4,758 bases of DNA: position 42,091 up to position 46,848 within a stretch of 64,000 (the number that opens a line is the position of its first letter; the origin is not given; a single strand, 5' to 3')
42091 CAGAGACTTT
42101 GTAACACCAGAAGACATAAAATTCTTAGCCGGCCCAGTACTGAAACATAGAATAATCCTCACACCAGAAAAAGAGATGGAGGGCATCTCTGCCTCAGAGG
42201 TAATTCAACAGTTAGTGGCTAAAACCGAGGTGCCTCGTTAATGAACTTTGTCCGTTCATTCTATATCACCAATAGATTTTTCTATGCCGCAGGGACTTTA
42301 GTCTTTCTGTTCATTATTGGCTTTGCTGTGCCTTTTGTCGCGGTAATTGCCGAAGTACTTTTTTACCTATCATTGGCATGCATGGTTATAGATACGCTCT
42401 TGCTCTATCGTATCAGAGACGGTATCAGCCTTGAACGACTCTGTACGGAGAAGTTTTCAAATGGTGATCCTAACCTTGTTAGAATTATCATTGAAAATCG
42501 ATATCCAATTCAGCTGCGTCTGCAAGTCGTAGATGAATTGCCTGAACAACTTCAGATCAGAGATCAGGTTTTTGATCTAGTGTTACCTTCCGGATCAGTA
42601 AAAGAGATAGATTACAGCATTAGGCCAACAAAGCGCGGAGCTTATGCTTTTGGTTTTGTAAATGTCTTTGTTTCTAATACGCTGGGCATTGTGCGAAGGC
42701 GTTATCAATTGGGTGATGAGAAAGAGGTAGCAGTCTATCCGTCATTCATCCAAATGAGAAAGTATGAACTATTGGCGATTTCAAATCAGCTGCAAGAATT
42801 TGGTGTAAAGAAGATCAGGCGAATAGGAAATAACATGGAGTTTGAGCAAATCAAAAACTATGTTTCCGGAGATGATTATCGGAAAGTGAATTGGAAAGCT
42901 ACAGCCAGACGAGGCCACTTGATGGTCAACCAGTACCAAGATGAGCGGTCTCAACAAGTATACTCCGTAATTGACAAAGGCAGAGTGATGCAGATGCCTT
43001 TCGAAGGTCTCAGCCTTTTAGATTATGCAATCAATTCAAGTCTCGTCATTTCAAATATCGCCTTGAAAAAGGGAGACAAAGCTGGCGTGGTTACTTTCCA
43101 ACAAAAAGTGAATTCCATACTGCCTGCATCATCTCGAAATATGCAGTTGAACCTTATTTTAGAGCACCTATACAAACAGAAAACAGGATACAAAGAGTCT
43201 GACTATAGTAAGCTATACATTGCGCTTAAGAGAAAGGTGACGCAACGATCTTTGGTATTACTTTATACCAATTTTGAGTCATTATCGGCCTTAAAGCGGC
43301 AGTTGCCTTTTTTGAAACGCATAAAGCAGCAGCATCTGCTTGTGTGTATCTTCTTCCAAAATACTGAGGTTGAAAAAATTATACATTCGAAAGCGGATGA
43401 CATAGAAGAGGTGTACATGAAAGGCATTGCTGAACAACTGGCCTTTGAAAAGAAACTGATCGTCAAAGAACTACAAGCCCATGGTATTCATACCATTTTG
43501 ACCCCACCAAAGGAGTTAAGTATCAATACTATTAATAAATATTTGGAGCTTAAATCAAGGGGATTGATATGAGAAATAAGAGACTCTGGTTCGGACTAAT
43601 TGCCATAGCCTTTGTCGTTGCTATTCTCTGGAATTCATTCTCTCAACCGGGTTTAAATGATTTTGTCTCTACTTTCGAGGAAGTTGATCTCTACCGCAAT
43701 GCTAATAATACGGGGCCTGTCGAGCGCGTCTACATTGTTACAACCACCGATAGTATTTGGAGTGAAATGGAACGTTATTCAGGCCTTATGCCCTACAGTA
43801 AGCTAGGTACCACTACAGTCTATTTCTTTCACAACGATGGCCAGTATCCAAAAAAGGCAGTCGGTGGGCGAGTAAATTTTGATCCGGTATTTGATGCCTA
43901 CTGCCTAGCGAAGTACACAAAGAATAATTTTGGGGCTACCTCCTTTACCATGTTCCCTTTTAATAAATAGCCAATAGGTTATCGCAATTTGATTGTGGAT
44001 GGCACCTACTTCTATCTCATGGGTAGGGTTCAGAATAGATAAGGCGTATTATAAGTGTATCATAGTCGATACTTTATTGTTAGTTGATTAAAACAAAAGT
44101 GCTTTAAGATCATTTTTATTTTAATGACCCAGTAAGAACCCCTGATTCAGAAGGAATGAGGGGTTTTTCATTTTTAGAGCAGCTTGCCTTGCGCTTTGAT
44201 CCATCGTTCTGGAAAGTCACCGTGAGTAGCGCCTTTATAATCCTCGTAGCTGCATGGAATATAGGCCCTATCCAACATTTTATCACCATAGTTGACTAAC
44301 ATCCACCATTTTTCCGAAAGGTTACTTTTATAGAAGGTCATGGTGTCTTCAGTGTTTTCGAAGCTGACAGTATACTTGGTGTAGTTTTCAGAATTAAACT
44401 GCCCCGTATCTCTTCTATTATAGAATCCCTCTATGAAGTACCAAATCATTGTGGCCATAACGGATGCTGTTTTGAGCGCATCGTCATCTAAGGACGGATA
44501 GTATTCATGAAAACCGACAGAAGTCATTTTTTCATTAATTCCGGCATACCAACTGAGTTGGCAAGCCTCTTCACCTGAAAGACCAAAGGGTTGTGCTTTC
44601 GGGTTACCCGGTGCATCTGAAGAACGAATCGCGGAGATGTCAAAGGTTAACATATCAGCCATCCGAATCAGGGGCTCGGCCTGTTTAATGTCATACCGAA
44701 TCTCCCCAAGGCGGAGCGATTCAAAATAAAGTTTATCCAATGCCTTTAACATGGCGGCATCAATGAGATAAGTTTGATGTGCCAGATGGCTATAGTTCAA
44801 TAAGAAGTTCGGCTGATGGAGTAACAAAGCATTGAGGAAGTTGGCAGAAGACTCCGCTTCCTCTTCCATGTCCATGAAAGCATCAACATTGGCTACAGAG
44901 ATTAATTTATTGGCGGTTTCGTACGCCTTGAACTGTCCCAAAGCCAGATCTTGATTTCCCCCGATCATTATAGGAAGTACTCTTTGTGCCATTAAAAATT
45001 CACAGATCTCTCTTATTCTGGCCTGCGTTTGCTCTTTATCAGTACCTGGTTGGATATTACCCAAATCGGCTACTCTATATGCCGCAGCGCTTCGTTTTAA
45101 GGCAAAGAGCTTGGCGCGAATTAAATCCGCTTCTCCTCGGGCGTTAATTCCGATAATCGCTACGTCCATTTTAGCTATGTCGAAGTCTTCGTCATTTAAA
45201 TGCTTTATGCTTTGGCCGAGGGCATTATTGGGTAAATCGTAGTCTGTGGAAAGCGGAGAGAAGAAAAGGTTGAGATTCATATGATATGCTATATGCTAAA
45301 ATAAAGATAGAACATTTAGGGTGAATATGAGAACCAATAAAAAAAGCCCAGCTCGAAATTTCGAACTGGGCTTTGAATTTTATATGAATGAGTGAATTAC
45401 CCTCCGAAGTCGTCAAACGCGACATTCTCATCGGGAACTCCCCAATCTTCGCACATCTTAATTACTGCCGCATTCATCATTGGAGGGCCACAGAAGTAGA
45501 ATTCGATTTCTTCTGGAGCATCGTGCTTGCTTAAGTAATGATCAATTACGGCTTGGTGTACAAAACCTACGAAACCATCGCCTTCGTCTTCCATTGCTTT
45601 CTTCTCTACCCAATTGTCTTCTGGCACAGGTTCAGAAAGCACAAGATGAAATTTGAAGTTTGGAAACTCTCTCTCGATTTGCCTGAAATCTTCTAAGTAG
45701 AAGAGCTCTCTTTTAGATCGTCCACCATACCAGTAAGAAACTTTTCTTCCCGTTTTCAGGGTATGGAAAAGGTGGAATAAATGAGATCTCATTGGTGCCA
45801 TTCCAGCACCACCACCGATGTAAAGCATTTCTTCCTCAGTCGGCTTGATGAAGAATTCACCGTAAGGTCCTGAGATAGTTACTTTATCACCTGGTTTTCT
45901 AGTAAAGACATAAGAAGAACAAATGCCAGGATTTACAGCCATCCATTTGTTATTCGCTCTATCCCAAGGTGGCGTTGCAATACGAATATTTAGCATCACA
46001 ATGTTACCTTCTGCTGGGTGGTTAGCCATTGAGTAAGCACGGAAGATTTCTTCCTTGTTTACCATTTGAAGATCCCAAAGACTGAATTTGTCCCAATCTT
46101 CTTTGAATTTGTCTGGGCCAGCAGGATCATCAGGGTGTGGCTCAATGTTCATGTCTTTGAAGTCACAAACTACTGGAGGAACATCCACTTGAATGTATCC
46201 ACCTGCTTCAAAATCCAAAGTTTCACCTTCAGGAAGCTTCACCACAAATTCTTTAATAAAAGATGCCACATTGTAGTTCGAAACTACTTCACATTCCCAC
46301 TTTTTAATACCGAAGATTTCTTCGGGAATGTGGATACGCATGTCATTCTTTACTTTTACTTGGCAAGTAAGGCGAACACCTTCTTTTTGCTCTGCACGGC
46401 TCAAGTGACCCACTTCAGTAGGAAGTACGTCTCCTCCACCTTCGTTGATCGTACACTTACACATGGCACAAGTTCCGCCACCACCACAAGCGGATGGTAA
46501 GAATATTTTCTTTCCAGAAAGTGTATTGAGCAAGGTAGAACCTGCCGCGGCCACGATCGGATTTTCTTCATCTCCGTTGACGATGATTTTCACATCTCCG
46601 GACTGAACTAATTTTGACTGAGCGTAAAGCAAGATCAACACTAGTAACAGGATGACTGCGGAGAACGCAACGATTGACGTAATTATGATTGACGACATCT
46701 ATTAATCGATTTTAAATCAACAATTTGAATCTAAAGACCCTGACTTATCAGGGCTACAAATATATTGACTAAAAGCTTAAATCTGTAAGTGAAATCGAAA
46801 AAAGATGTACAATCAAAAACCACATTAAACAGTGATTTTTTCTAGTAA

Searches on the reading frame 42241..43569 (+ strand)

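Call 88: search_protein_families(library=pfam, proteins=[window:42241-43569:+], max_evalue=0.00001)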
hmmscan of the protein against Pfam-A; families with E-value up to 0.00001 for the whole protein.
window:42241-43569:+ (443 aa): 1 family
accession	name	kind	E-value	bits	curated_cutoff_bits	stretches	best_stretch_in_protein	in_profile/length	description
PF01882.25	DUF58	-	1e-19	71.1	23.4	1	204-370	2-166/216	Protein of unknown function DUF58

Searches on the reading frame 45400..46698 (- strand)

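Call 88: search_protein_families(library=pfam, proteins=[window:45400-46698:-], max_evalue=0.00001)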
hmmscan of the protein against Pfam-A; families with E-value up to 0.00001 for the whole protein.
window:45400-46698:- (433 aa): 3 families
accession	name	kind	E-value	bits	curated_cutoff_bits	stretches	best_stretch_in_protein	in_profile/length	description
PF00175.26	NAD_binding_1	-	1.7e-13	51.6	22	1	294-412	2-107/109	Oxidoreductase NAD-binding domain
PF00111.32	Fer2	-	2.3e-09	37.5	21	1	46-117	8-77/77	2Fe-2S iron-sulfur cluster binding domain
PF00970.30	FAD_binding_6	-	4.2e-08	33.9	21.1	1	211-282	41-97/99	Oxidoreductase FAD-binding domain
